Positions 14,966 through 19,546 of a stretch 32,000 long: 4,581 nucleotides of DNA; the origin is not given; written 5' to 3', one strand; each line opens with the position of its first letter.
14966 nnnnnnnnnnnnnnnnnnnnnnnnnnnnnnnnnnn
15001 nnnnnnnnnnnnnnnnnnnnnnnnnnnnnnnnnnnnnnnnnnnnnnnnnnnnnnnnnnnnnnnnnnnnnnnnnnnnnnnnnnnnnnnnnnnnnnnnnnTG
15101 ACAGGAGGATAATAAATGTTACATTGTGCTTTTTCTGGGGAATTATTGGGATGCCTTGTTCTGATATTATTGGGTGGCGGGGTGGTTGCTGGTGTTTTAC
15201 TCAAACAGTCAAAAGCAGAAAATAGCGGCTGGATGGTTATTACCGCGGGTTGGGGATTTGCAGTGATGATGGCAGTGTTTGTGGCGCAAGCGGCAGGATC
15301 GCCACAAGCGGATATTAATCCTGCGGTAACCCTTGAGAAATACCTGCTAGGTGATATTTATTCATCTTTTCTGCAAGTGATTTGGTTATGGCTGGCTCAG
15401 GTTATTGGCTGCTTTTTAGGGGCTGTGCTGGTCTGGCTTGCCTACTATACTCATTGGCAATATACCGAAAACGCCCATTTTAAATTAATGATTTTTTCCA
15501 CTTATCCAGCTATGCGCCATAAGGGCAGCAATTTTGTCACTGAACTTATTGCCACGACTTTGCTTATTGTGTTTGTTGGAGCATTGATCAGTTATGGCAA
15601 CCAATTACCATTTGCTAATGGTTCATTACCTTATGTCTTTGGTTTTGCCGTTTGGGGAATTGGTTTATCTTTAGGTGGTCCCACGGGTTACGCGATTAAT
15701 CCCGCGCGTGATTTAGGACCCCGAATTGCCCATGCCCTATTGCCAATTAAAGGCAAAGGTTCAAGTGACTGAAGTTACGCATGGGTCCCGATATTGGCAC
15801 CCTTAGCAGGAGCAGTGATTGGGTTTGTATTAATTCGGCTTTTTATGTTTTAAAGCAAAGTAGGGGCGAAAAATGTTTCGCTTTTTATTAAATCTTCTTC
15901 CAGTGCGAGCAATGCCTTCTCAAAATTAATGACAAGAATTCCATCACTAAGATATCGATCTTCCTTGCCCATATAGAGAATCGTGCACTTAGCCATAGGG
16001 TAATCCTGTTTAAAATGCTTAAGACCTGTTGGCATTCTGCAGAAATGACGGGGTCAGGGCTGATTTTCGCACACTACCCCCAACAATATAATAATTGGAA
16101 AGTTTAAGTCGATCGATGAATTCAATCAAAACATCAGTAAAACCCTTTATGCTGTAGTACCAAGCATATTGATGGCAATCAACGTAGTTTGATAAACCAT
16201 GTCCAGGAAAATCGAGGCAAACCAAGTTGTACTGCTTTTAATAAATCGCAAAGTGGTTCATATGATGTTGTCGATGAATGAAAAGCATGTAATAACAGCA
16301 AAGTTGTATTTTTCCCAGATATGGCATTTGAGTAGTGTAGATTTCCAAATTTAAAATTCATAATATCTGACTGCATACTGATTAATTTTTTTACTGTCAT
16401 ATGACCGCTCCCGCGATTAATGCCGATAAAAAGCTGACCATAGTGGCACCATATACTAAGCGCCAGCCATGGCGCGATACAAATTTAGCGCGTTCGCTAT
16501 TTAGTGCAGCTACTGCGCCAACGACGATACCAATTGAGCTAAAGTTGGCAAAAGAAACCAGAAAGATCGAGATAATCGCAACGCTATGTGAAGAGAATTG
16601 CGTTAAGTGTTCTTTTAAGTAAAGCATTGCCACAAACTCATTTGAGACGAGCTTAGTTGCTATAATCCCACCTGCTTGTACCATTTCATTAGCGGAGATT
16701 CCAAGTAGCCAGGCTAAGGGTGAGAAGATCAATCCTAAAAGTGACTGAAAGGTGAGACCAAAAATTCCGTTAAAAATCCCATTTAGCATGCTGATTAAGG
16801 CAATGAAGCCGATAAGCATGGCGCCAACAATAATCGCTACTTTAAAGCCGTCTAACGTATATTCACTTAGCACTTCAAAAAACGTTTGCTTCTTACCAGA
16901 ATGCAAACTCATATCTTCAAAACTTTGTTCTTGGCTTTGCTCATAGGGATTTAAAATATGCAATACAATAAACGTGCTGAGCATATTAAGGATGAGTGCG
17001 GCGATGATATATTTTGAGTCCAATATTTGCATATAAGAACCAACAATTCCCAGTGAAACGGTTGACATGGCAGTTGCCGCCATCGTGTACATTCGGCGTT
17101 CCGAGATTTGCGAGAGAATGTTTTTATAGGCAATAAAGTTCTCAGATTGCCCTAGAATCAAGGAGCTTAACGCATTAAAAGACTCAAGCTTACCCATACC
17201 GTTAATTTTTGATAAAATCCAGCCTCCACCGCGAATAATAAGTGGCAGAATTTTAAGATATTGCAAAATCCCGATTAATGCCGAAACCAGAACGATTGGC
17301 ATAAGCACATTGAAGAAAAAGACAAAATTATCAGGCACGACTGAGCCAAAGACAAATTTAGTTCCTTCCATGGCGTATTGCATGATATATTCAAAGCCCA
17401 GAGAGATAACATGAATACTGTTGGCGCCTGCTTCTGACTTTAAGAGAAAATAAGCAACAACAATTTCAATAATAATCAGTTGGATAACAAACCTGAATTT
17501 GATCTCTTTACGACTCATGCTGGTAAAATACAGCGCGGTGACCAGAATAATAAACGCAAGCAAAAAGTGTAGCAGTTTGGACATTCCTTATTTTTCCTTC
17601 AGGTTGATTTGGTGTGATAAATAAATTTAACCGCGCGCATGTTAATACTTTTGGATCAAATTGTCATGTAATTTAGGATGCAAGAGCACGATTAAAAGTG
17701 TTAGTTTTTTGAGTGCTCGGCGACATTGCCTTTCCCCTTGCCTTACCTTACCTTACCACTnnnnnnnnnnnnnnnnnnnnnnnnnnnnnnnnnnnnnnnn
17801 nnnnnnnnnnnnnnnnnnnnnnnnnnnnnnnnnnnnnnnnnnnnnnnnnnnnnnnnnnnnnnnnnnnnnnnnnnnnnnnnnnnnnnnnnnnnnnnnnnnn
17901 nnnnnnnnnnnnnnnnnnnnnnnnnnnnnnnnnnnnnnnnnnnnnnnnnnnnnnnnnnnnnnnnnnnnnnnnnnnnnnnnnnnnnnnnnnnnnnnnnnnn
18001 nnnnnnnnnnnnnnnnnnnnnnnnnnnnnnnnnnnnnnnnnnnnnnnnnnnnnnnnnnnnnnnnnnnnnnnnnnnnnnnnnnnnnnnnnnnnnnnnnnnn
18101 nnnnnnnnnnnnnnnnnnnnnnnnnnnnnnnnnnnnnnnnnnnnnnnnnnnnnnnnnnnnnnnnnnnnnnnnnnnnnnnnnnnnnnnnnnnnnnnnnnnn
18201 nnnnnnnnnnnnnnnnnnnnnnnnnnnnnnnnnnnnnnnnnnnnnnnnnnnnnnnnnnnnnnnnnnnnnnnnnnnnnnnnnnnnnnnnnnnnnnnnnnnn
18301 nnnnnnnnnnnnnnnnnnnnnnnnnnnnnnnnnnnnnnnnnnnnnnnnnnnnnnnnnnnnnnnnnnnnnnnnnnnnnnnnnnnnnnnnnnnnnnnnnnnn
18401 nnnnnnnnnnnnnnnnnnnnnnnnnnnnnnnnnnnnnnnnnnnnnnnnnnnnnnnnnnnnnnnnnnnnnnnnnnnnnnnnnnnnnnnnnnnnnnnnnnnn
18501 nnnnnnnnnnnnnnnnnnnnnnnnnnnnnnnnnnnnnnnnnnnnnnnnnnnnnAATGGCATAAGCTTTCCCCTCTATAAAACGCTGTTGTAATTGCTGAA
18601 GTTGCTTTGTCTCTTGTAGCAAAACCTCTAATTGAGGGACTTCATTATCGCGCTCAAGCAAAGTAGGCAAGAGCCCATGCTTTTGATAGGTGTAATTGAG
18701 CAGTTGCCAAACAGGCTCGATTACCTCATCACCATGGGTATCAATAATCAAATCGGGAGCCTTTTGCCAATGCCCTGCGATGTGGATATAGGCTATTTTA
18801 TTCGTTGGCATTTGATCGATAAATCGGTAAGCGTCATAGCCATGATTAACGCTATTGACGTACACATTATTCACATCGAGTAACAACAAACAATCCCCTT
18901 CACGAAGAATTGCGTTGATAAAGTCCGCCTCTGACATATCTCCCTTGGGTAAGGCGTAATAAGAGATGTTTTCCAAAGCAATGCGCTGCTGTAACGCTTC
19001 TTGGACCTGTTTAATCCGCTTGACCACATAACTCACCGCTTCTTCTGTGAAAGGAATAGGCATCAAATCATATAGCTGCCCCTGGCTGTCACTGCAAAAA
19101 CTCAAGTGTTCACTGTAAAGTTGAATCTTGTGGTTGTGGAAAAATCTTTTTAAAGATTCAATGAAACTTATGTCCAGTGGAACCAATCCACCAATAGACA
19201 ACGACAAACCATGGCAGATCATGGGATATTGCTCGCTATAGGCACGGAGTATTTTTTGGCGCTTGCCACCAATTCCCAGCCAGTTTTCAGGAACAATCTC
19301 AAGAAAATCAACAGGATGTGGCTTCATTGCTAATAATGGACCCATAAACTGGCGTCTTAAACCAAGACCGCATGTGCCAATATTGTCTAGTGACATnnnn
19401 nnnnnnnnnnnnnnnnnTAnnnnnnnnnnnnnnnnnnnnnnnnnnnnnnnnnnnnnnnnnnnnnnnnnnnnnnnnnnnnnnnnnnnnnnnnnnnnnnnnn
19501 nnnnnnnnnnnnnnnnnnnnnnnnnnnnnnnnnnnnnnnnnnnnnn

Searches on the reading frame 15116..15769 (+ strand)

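Call 49: search_protein_families(library=pfam, proteins=[window:15116-15769:+], max_evalue=0.001)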
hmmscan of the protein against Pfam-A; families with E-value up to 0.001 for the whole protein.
window:15116-15769:+ (218 aa): 1 family
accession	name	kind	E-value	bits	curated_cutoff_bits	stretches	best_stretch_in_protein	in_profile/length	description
PF00230.25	MIP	-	8.6e-25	88.3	25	1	6-206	11-198/222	Major intrinsic protein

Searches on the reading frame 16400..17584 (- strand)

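Call 49: search_protein_families(library=pfam, proteins=[window:16400-17584:-], max_evalue=0.001)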
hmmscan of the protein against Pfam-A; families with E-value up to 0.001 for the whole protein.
window:16400-17584:- (395 aa): 3 families
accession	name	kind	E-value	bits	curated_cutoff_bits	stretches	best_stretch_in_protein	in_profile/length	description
PF07662.18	Nucleos_tra2_C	-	1.3e-57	195.4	32.3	1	192-392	1-213/213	Na+ dependent nucleoside transporter C-terminus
PF01773.25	Nucleos_tra2_N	-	3e-15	56.9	27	1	10-81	2-73/74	Na+ dependent nucleoside transporter N-terminus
PF07670.19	Gate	-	1.4e-12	48.4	29.6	1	90-190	1-103/104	Nucleoside recognition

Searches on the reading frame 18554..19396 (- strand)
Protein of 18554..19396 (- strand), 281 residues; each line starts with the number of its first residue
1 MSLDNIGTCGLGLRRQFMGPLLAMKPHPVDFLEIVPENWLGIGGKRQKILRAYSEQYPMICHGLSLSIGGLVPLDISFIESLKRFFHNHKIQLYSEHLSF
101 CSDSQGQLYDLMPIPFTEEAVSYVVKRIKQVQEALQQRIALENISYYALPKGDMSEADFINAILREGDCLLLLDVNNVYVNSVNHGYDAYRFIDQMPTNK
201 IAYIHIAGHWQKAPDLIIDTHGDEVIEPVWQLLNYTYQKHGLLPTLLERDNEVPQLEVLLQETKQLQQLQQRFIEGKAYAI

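Call 4: search_protein_families(library=ncbifam, proteins=[window:18554-19396:-], max_evalue=1)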
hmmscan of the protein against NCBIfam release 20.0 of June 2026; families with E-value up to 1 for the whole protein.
window:18554-19396:- (281 aa): 6 families
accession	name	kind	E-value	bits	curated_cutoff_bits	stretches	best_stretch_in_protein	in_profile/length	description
NF003818.2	PRK05409.1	equivalog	5.4e-123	409.7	360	1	9-270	2-264/264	HvfB family MNIO-type RiPP peptide maturase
NF050167.1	MNIO_BufB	equivalog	7.2e-85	284.5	310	1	9-266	1-261/262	MNIO family bufferin maturase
NF050151.1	RiPP_MNIO_ApyH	equivalog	3.8e-25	88.6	400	1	17-239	20-248/283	multinuclear non-heme iron-dependent oxidative enzyme ApyH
NF050165.1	MNIO_ChrH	equivalog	8.9e-16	57.9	600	1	48-237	48-244/363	MNIO family chryseobactin maturase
TIGR04159.2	methbact_MbnB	equivalog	2e-13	50.5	325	1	78-268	69-257/261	methanobactin biosynthesis protein MbnB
TIGR03333.1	salvage_mtnX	equivalog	0.17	11.8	303.2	1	90-167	32-106/214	2-hydroxy-3-keto-5-methylthiopentenyl-1-phosphate phosphatase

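Call 5: search_protein_families(library=pfam, proteins=[window:18554-19396:-], max_evalue=1)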
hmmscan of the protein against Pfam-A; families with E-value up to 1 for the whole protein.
window:18554-19396:- (281 aa): 2 families
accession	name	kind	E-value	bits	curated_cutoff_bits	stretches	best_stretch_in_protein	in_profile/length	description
PF05114.20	MbnB_TglH_ChrH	-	1.5e-104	349.4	25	1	9-270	2-262/263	RiPP precursor modification enzyme MbnB/TglH/ChrH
PF24077.1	IgA0_D2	-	0.16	12.7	27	1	118-161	15-59/101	Immunoglobulin A1 protease autotransporter domain 2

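Call 15: find_related_loci(query=window:18554-19396:-, collection=genome_contigs, flank=3000)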
Query window:18554-19396:- (281 aa) in genome_contigs; peptide patterns used: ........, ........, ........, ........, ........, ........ (x = any residue, [..] = any of these).
599 stretches matched a pattern (row limit reached: there are more); 583 encode a relative of the query (tblastn E <= 1e-3); the best 80 are kept; 80 distinct loci.
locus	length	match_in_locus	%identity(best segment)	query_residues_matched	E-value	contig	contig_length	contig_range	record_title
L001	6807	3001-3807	59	1-270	9e-110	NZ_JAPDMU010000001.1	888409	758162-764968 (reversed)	Methylophaga sp. OBS3 NODE_1_length_888409_cov_10.972313, whole genome shotgun sequence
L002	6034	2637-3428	59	9-273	5e-109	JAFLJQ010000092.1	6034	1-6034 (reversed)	MAG: Gammaproteobacteria bacterium isolate MC-03 c_000000078432, whole genome shotgun sequence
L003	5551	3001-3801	57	6-273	1e-108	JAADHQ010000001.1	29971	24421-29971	MAG: Gammaproteobacteria bacterium isolate M_MetaBat.2 contig-127_1753, whole genome shotgun sequence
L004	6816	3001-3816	59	6-278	3e-108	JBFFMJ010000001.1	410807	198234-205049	MAG: Thiohalomonadaceae bacterium isolate Mix_mud18.2022.04.44 k141_704810_length_410807_cov_35.1167, whole genome shotg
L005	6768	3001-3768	61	6-262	5e-108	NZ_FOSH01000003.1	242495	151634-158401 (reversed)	Methylophaga sulfidovorans strain DSM 11578, whole genome shotgun sequence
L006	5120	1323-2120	58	5-271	2e-107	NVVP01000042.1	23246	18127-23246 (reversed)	MAG: Gammaproteobacteria bacterium isolate NORP60 Contig_source1383C_4264, whole genome shotgun sequence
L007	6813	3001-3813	57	6-277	1e-107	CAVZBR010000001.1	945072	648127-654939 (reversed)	MAG: uncultured Gammaproteobacteria bacterium isolate MFD01721.bin.1.74 genome assembly, contig: contig_12325, whole gen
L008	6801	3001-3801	56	6-273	2e-106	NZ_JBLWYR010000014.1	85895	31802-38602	MAG: Methylophaga sp. isolate EC01-02 C01.027.metabat.3RE.5K@14, whole genome shotgun sequence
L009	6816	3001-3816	56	6-278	3e-106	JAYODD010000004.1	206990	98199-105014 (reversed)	MAG: Gammaproteobacteria bacterium isolate 139553_S155_metabat_bins_sens.tsv.082 NODE_40_length_206990_cov_5.760524, who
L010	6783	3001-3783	58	9-270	2e-106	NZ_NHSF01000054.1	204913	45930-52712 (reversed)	Halochromatium salexigens strain DSM 4395 scaffold0054, whole genome shotgun sequence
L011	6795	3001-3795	60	5-270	4e-106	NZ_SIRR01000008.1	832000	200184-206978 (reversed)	Rheinheimera pleomorphica strain PKS7 NODE_8_length_831920_cov_242.946899, whole genome shotgun sequence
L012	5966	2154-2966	57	5-271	4e-106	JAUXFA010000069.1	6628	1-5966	MAG: Piscirickettsiaceae bacterium isolate CSMAG_2891 CSMAG_2891_k117_5473556_length_6628_cov_17.0000, whole genome shot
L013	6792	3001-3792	59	9-273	5e-106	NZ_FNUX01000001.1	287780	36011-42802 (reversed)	Nitrosomonas ureae strain Nm13, whole genome shotgun sequence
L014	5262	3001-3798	58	6-272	7e-106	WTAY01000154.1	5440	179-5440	MAG: Methylophaga sp. isolate GLR1851 c_000000135406, whole genome shotgun sequence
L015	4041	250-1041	57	9-273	6e-106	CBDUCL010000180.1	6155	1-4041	MAG TPA_asm: uncultured Chromatiales bacterium isolate ERR2431959_binner123_Refined_29 genome assembly, contig: ERZ23878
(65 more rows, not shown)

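Call 26: find_homologous_proteins(query=window:18554-19396:-, max_evalue=1e-60)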
Query window:18554-19396:- (281 aa): 7981 proteins with E <= 1e-60 among 8000 candidates; the best 120 are listed.
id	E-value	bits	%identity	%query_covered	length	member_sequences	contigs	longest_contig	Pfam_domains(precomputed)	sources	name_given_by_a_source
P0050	1.5e-182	623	97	100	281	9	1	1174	PF05114.21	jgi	-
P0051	4.5e-127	441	67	96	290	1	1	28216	PF05114.21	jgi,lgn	-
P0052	6.2e-127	441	67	96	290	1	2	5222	PF05114.21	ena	-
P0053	5.6e-122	424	65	98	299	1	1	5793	PF05114.21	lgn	-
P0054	1.2e-121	423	66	96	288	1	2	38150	PF05114.21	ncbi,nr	ncbi:DUF692 domain-containing protein [Thiotrichales bacterium 19S3-7]|nr:DUF692 domain-containing p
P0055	1.5e-121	423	65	97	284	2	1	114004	PF05114.21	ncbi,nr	ncbi:DUF692 domain-containing protein [Thiotrichales bacterium 19X7-9]|nr:DUF692 domain-containing p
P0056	3.2e-121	422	67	94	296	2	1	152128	PF05114.21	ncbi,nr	ncbi:DUF692 domain-containing protein [Thiotrichales bacterium 19S11-10]|nr:DUF692 domain-containing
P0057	1.5e-119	416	63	100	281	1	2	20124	PF05114.21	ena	-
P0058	2.3e-118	413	62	98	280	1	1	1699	PF05114.21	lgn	-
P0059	8.7e-118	411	64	96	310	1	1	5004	PF05114.21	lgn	-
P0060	2.2e-115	403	63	97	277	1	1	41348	PF05114.21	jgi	jgi:uncharacterized protein (UPF0276 family)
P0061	1.6e-114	400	-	-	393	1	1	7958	PF05114.21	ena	-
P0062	7.2e-114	398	62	96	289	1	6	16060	PF05114.21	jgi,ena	-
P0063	8.6e-114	398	63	95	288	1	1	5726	PF05114.21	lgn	-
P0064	1.8e-113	397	60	97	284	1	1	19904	PF05114.21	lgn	-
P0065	1.4e-111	390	61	98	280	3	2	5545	PF05114.21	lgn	-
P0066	9.6e-111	388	60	96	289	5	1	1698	PF05114.21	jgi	-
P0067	8.7e-110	384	61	98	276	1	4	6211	PF05114.21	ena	-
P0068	2.0e-109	383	57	99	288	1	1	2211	PF05114.21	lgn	-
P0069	6.7e-109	382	61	98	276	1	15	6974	PF05114.21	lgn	-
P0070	8.2e-109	381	60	98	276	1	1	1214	PF05114.21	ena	-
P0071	6.4e-108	378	59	96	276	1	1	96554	PF05114.21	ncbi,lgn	ncbi:MAG: DUF692 domain-containing protein [Gammaproteobacteria bacterium]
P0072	8.9e-108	378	64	93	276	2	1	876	PF05114.21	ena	-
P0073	1.2e-107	377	63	95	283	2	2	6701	PF05114.21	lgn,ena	-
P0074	3.0e-107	376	59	96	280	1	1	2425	PF05114.21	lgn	-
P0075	3.8e-107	376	61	93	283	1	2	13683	PF05114.21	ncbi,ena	-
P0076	7.9e-107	375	60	97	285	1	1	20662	PF05114.21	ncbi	-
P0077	9.6e-107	374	59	95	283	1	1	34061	PF05114.21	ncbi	-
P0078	1.4e-106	374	62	93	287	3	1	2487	PF05114.21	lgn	-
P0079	2.3e-106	373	59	96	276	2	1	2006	PF05114.21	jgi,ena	-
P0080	3.6e-106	373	60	95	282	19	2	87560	PF05114.21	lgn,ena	-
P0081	3.6e-106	373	61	94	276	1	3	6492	PF05114.21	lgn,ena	-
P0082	4.3e-106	372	59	97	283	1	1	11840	PF05114.21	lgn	-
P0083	5.1e-106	372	61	95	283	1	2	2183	PF05114.21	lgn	-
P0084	8.1e-106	371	59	95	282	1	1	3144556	PF01261.31,PF05114.21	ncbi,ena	-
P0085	1.2e-105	371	59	95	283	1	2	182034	PF05114.21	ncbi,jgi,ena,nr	ncbi:MAG: DUF692 domain-containing protein [Gammaproteobacteria bacterium]|nr:DUF692 domain-containi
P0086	1.6e-105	370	59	99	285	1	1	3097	PF05114.21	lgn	-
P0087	1.8e-105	370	59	94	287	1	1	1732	PF05114.21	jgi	jgi:uncharacterized protein (UPF0276 family)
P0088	1.9e-105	370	59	93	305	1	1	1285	PF05114.21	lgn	-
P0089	1.9e-105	370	61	91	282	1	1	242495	PF05114.21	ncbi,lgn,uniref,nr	ncbi:DUF692 domain-containing protein [Methylophaga sulfidovorans]|uniref:UPF0276 protein SAMN044880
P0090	2.0e-105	370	61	90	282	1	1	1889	PF05114.21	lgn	-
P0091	3.3e-105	369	61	90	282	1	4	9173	PF05114.21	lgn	-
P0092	4.9e-105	369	61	91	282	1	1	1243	PF05114.21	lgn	-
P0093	4.9e-105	369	59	95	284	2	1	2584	PF05114.21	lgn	-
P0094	6.1e-105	369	58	94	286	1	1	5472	PF01261.31,PF05114.21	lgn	-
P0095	6.3e-105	368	61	90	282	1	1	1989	PF05114.21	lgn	-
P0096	6.4e-105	368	59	94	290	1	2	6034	PF05114.21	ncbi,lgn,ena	-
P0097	6.4e-105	368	60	94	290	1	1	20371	PF05114.21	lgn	-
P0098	6.8e-105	368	58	98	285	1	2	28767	PF05114.21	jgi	jgi:uncharacterized protein (UPF0276 family)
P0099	6.8e-105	368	58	98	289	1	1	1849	PF05114.21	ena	-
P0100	7.7e-105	368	60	94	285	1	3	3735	PF05114.21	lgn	-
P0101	8.3e-105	368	60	96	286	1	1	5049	PF05114.21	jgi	jgi:uncharacterized protein (UPF0276 family)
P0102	8.9e-105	368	59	96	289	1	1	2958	PF05114.21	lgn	-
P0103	9.3e-105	368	57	98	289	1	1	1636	PF05114.21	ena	-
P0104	1.0e-104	368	61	95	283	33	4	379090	PF05114.21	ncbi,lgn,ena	-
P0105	1.1e-104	368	60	94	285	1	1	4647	PF05114.21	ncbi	-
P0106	1.1e-104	368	61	94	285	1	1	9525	PF05114.21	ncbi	-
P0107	1.3e-104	367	58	97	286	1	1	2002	PF01261.31,PF05114.21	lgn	-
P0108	1.4e-104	367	57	95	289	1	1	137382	PF05114.21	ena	-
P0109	1.5e-104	367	59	97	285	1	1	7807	PF05114.21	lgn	-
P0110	1.5e-104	367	59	96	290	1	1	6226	PF05114.21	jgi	jgi:hypothetical protein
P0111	1.5e-104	367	59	94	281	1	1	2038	PF05114.21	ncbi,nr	ncbi:MAG: DUF692 domain-containing protein [Gammaproteobacteria bacterium]|nr:MAG: DUF692 domain-con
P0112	1.7e-104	367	60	96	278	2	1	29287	PF05114.21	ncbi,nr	ncbi:DUF692 domain-containing protein [Francisellaceae bacterium]|nr:DUF692 domain-containing protei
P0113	2.0e-104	367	59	94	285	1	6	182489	PF05114.21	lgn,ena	-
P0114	2.0e-104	367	59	96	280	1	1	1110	PF05114.21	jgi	-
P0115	2.4e-104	367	58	98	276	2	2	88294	PF05114.21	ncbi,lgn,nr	ncbi:TPA: DUF692 family protein [Legionella pneumophila]|nr:DUF692 family protein [Legionella pneumo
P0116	2.8e-104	366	58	97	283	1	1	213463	PF05114.21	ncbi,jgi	ncbi:MAG: HvfB family MNIO-type RiPP peptide maturase [Candidatus Nitrosoglobus sp.]|jgi:uncharacter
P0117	2.8e-104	366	58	97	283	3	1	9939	PF05114.21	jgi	jgi:uncharacterized protein (UPF0276 family)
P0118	3.3e-104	366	63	94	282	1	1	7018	PF05114.21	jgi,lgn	jgi:hypothetical protein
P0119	3.3e-104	366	58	94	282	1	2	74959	PF05114.21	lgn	-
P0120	3.5e-104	366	59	96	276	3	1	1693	PF05114.21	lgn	-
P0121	3.8e-104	366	58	94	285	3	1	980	PF05114.21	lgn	-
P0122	4.1e-104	366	58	95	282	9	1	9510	PF05114.21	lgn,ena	-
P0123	4.1e-104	366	58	96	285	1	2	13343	PF05114.21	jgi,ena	-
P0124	4.5e-104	366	59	94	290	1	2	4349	PF05114.21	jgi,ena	-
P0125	4.6e-104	366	58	94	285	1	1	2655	PF05114.21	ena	-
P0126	4.8e-104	366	60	95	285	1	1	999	PF05114.21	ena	-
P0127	5.1e-104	366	59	97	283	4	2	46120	PF05114.21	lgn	-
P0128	5.2e-104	365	56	98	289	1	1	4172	PF05114.21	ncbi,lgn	-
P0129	5.5e-104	365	58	95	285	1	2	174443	PF05114.21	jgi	-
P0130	6.2e-104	365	59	96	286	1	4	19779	PF05114.21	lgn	-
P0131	7.7e-104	365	59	96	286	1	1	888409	PF05114.21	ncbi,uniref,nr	ncbi:DUF692 domain-containing protein [Methylophaga sp. OBS3]|uniref:HvfB family MNIO-type RiPP pept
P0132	7.7e-104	365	60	94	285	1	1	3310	PF05114.21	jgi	jgi:uncharacterized protein (UPF0276 family)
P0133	7.8e-104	365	58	97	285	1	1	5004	PF05114.21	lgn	-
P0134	7.8e-104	365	58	98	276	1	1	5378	PF05114.21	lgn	-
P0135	8.0e-104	365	58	95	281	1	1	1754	PF05114.21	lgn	-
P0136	8.3e-104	365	60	98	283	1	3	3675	PF05114.21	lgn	-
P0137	8.3e-104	365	59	96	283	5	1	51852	PF05114.21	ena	-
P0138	8.7e-104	365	59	94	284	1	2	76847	PF05114.21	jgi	-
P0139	8.9e-104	365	58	96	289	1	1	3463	PF05114.21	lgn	-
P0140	9.8e-104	365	59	97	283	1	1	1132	PF05114.21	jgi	jgi:uncharacterized protein (UPF0276 family)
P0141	1.0e-103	365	57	94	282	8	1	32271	PF05114.21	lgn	-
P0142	1.0e-103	364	60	94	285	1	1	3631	PF05114.21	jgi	-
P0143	1.2e-103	364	58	94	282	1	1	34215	PF05114.21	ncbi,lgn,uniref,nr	ncbi:DUF692 domain-containing protein [Methylophaga sp.]|uniref:HvfB family MNIO-type RiPP peptide m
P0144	1.2e-103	364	59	95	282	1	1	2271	PF05114.21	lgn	-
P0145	1.3e-103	364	58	96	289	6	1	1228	PF05114.21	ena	-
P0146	1.4e-103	364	57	95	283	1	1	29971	PF05114.21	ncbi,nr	ncbi:MAG: DUF692 domain-containing protein [Gammaproteobacteria bacterium]|nr:DUF692 domain-containi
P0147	1.4e-103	364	57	95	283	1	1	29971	PF05114.21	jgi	-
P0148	1.5e-103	364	57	97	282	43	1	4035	PF01261.31,PF05114.21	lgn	-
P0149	1.5e-103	364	58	96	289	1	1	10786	PF05114.21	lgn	-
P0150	1.8e-103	364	57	94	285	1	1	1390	PF05114.21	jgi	jgi:uncharacterized protein (UPF0276 family)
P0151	1.8e-103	364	59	97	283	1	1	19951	PF05114.21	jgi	jgi:uncharacterized protein (UPF0276 family)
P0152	1.9e-103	364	59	97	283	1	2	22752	PF05114.21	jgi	jgi:uncharacterized protein (UPF0276 family)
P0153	2.1e-103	364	60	90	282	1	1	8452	PF05114.21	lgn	-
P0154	2.1e-103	364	58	96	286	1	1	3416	PF05114.21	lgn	-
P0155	2.2e-103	363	57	94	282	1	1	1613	PF05114.21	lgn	-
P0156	2.3e-103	363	60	94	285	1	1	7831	PF01261.31,PF05114.21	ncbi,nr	ncbi:MAG: DUF692 domain-containing protein [Betaproteobacteria bacterium]|nr:DUF692 domain-containin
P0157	2.4e-103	363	58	94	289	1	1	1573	PF05114.21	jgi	-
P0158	2.4e-103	363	59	97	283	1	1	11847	PF05114.21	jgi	jgi:uncharacterized protein (UPF0276 family)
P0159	2.5e-103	363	60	94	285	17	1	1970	PF05114.21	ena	-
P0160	2.6e-103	363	59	94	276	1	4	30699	PF05114.21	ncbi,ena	-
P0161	2.6e-103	363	58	98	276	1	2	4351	PF05114.21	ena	-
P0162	2.7e-103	363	56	95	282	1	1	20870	PF05114.21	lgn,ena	-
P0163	3.1e-103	363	58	97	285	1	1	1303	PF05114.21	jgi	jgi:uncharacterized protein (UPF0276 family)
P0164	3.2e-103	363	57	98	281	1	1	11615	PF05114.21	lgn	-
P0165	3.4e-103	363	57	95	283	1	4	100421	PF05114.21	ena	-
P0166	3.5e-103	363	57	95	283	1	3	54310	PF05114.21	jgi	-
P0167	3.9e-103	363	59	95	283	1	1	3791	PF05114.21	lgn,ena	-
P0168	3.9e-103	363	60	94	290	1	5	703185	PF05114.21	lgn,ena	-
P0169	4.0e-103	363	59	94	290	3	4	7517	PF05114.21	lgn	-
